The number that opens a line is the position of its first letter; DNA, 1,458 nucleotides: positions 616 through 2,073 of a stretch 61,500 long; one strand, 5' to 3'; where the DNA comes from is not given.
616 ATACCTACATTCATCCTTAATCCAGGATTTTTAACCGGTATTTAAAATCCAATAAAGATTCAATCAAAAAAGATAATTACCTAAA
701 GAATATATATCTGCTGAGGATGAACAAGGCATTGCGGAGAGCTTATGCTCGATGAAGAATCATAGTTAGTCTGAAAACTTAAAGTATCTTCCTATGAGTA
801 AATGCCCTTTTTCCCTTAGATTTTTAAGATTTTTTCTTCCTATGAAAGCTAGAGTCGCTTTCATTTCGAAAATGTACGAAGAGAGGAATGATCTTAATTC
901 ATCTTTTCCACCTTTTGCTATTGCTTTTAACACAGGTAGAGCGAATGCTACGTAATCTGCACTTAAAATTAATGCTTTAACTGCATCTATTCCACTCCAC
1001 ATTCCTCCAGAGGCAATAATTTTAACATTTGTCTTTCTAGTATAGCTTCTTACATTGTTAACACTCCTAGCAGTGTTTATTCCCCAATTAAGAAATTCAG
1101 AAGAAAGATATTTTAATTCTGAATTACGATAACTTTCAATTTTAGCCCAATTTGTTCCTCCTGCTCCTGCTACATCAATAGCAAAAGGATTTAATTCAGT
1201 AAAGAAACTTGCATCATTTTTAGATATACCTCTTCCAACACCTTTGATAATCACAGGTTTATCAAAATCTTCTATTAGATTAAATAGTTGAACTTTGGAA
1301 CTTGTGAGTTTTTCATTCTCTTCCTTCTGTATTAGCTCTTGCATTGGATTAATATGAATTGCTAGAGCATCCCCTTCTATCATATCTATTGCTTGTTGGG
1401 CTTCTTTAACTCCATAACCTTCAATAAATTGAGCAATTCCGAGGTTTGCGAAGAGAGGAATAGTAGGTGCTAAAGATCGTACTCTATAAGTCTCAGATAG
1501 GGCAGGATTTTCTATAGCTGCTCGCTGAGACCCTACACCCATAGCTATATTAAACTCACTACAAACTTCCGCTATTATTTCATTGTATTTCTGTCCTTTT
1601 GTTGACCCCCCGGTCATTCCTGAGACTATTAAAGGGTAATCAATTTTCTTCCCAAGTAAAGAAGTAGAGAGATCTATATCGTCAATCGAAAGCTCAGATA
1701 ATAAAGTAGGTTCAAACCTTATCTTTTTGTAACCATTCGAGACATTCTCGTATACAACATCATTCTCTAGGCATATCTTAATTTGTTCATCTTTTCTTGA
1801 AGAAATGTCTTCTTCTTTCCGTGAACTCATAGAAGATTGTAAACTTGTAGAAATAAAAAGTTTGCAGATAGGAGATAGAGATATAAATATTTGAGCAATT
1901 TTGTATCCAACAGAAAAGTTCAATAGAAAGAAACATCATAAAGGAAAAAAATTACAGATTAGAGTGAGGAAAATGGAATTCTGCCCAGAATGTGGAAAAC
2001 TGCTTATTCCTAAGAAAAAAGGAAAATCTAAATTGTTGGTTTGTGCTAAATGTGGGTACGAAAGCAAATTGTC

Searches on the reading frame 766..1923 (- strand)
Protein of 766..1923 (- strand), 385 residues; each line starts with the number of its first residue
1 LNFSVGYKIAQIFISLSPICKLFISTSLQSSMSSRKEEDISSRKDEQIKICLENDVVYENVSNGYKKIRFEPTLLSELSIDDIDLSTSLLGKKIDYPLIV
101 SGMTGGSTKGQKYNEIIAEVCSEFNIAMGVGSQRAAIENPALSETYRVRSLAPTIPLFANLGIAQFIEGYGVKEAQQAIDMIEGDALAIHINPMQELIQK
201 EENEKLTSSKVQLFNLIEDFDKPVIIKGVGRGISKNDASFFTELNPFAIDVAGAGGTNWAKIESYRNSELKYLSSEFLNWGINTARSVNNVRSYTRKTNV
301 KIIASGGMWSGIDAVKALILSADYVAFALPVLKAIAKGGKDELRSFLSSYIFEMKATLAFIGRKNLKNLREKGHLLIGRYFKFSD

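Call 73: search_protein_families(library=pfam, proteins=[window:766-1923:-], max_evalue=0.001)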
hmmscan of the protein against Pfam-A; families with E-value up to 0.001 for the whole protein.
window:766-1923:- (385 aa): 3 families
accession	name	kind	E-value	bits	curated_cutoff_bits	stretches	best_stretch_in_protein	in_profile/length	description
PF01070.24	FMN_dh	-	2.3e-22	79.9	24.9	2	195-371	194-345/350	FMN-dependent dehydrogenase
PF01645.23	Glu_synthase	-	9.1e-06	25.5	20.4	1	217-333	201-309/369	Conserved region in glutamate synthase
PF00478.31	IMPDH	-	0.00011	21.7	25.6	0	281-325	189-233/345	IMP dehydrogenase / GMP reductase domain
